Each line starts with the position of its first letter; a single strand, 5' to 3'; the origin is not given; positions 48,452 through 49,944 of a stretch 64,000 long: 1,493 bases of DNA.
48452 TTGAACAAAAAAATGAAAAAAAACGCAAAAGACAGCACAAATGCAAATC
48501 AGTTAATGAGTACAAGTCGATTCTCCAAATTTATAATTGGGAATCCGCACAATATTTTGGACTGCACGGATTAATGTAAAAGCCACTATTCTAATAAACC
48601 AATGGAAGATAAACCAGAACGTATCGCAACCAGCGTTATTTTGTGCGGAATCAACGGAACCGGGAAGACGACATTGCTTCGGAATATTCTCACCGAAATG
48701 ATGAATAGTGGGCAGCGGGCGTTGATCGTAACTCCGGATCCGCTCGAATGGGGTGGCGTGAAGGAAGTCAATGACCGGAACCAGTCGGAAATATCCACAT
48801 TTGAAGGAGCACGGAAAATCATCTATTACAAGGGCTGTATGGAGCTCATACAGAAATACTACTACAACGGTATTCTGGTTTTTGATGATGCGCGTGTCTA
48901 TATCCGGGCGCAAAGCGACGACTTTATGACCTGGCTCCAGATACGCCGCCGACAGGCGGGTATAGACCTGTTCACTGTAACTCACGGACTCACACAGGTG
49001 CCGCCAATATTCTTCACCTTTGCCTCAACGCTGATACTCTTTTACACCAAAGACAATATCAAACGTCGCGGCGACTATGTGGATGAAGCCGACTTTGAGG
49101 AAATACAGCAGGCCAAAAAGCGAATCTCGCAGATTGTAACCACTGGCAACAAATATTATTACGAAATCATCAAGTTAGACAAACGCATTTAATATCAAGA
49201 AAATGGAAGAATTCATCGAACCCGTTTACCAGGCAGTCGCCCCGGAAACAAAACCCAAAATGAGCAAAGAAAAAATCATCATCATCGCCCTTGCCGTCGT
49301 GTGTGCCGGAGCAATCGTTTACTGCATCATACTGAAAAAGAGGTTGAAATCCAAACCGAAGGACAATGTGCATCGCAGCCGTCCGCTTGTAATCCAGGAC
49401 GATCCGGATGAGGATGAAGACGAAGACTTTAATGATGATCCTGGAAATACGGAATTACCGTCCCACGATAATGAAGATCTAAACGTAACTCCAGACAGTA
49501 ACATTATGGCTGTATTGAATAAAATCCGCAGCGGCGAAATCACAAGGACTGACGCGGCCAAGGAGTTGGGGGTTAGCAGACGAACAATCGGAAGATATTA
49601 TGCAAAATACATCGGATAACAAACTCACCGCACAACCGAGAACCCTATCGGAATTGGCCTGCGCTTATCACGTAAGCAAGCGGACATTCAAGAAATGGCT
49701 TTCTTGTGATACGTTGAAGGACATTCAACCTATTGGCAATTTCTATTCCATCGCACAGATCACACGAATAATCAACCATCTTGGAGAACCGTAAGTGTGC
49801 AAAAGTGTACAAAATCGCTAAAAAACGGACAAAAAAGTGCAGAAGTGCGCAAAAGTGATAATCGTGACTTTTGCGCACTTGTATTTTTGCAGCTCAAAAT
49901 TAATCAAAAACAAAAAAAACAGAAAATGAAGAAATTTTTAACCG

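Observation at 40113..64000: tRNA-integrated ~25-kb virus-like element with no tailed-phage hallmark genes; candidate novel tailless, membrane-associated virus of Bacteroidales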

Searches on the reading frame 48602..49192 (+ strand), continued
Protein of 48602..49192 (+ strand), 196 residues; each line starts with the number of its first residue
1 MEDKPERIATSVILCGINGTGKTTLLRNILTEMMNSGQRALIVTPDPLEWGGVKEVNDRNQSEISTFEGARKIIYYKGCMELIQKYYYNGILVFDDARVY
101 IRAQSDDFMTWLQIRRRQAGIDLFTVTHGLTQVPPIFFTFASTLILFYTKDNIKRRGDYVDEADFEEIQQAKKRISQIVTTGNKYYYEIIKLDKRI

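Call 85: find_encoding_contigs(protein=P0236, flank=10000, max_places=3)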
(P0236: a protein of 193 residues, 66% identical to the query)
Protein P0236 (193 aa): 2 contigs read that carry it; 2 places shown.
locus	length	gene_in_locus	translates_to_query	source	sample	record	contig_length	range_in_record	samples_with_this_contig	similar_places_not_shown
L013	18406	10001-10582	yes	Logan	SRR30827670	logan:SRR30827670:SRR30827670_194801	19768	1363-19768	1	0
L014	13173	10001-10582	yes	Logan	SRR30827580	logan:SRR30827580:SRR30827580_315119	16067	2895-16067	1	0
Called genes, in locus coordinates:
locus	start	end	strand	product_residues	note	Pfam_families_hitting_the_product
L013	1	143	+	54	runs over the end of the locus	-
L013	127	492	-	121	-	-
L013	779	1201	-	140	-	-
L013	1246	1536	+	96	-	-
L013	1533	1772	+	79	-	-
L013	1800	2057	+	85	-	-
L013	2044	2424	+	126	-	-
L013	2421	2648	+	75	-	-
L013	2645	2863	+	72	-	-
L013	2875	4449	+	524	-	PF00145:DNA_methylase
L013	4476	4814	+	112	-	-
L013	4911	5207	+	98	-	-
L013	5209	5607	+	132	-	-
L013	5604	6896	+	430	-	PF05272:VapE-like_dom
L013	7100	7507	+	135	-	-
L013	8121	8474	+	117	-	-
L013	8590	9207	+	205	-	-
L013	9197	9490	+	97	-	-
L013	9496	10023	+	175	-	-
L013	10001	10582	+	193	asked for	-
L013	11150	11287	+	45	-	-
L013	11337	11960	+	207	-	-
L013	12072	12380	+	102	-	-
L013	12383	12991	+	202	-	-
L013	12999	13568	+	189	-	-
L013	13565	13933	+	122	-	-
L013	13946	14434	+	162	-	-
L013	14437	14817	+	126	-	-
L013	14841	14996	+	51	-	-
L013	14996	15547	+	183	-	PF01832:Glucosaminidase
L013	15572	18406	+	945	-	?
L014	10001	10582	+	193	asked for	-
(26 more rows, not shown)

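Call 91: find_related_loci(query=A7, collection=metagenome_contigs, flank=10000)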
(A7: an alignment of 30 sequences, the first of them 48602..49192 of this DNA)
Query A7 (196 aa) in metagenome_contigs; peptide patterns used: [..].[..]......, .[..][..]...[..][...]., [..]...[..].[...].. (x = any residue, [..] = any of these).
600 stretches matched a pattern (row limit reached: there are more); 13 encode a relative of the query (tblastn E <= 1e-3); 13 distinct loci.
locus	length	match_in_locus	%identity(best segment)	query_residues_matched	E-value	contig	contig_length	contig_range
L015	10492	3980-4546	66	4-195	1e-84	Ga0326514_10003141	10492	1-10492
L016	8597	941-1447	21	3-157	9e-7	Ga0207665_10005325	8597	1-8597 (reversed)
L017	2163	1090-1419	26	5-113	3e-6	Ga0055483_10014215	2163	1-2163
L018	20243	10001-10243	30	12-87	6e-6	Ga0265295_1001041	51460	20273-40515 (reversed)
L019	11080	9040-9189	32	12-61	6e-6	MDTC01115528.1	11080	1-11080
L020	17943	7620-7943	27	12-133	8e-6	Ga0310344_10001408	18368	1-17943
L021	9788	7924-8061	33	12-57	1e-5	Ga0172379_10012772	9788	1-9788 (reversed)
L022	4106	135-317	28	11-68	1e-5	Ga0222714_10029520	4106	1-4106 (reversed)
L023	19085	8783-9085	25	5-102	2e-5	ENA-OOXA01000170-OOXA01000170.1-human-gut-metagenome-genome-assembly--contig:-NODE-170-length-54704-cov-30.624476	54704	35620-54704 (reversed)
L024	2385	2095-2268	28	2-59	1e-5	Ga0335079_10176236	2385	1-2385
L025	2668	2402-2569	25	3-59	1e-5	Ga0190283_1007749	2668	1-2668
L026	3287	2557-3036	25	12-157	2e-5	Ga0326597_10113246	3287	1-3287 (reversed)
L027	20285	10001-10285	22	12-102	3e-5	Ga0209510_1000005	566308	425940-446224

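Call 107: search_protein_families(library=ncbifam, max_evalue=0.01, proteins=[window:48602-49192:+])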
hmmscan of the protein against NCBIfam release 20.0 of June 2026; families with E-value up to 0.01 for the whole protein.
window:48602-49192:+ (196 aa): 8 families
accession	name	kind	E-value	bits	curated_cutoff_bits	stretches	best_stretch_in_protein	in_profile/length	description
TIGR00064.1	ftsY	equivalog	0.00023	20.5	260.7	1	11-49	81-119/279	signal recognition particle-docking protein FtsY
NF000355.4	ribo_prot_ABC_F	equivalog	0.00034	19.6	380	1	11-40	341-369/499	ribosomal protection-like ABC-F family protein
NF041053.1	CobW_rel_Se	equivalog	0.00064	19.4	180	1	12-46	4-38/195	CobW-related selenoprotein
NF047389.1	ATPase_Sll1717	subfamily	0.00095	18.4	75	1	12-93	32-110/454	P-loop ATPase, Sll1717 family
NF045998.1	cleave_ABC_plasm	equivalog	0.0035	15.7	500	0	8-34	492-518/673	Mbov_0121 family peptidase domain-containing ABC transporter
NF041000.1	ATPase_ComGA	equivalog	0.0057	15.7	300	1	12-50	131-169/267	competence type IV pilus ATPase ComGA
NF004962.0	PRK06305.1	equivalog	0.0067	15.6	559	1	6-36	36-65/465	DNA polymerase III subunits gamma and tau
NF010068.0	PRK13548.1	equivalog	0.0087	15.2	261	0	12-39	34-62/261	heme ABC transporter ATP-binding protein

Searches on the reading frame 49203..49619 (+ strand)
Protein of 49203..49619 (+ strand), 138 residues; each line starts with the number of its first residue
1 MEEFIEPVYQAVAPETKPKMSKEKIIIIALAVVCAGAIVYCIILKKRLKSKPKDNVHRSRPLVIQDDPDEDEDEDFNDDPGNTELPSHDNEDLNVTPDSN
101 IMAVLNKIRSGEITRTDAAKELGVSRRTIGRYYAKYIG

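Call 6: search_protein_families(library=pfam, max_evalue=0.01, proteins=[window:49203-49619:+])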
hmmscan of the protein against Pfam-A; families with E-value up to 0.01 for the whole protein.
window:49203-49619:+ (138 aa): 7 families
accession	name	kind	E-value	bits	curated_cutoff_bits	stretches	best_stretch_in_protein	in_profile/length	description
PF13518.12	HTH_28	-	0.00035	21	25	1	104-136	5-36/52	Helix-turn-helix domain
PF02954.25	HTH_8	-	0.0013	18.9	22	1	115-131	21-37/42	Bacterial regulatory protein, Fis family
PF13384.12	HTH_23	-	0.0022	18.2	24.6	1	113-136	18-41/50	Homeodomain-like domain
PF08279.18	HTH_11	-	0.0032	17.8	25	1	100-132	4-35/55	HTH domain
PF25213.1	HVO_A0261_N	-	0.0054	17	35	1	102-132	14-44/86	HVO_A0261 N-terminal domain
PF02796.21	HTH_7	-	0.0065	17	23.8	1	108-135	18-44/45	Helix-turn-helix domain of resolvase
PF01381.28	HTH_3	-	0.008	16.6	23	0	113-132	10-29/55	Helix-turn-helix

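Call 7: search_protein_families(library=phrogs, max_evalue=0.01, proteins=[window:49203-49619:+])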
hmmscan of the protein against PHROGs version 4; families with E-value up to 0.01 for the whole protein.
window:49203-49619:+ (138 aa): 1 family
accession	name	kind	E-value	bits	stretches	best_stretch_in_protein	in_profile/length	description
phrog_7676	-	unknown function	0.0084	17.3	0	109-133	14-38/86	-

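Call 107: search_protein_families(library=ncbifam, max_evalue=0.01, proteins=[window:49203-49619:+])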
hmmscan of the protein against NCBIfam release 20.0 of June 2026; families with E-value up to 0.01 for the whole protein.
window:49203-49619:+ (138 aa): 2 families
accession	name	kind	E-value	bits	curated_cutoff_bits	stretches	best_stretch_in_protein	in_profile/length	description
NF033594.2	transpos_ISNCY_2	equivalog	0.00093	18.4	250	1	104-136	2-34/368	ISNCY family transposase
TIGR01884.1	cas_HTH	subfamily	0.0028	17.1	60.2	1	91-132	134-176/202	CRISPR-associated CARF protein Csa3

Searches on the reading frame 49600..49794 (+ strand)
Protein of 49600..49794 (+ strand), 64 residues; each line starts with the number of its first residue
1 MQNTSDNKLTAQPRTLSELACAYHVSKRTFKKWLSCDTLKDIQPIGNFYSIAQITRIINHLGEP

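Call 83: search_protein_families(library=pfam, max_evalue=0.05, proteins=[window:49600-49794:+])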
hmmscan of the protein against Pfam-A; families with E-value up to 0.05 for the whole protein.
window:49600-49794:+ (64 aa): 1 family
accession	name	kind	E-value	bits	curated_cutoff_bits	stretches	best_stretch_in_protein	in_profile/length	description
PF13518.12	HTH_28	-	0.0057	17.1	25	1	14-36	13-35/52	Helix-turn-helix domain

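Call 107: search_protein_families(library=ncbifam, max_evalue=0.01, proteins=[window:49600-49794:+])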
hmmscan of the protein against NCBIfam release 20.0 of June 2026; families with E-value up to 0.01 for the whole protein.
window:49600-49794:+ (64 aa): 0 families
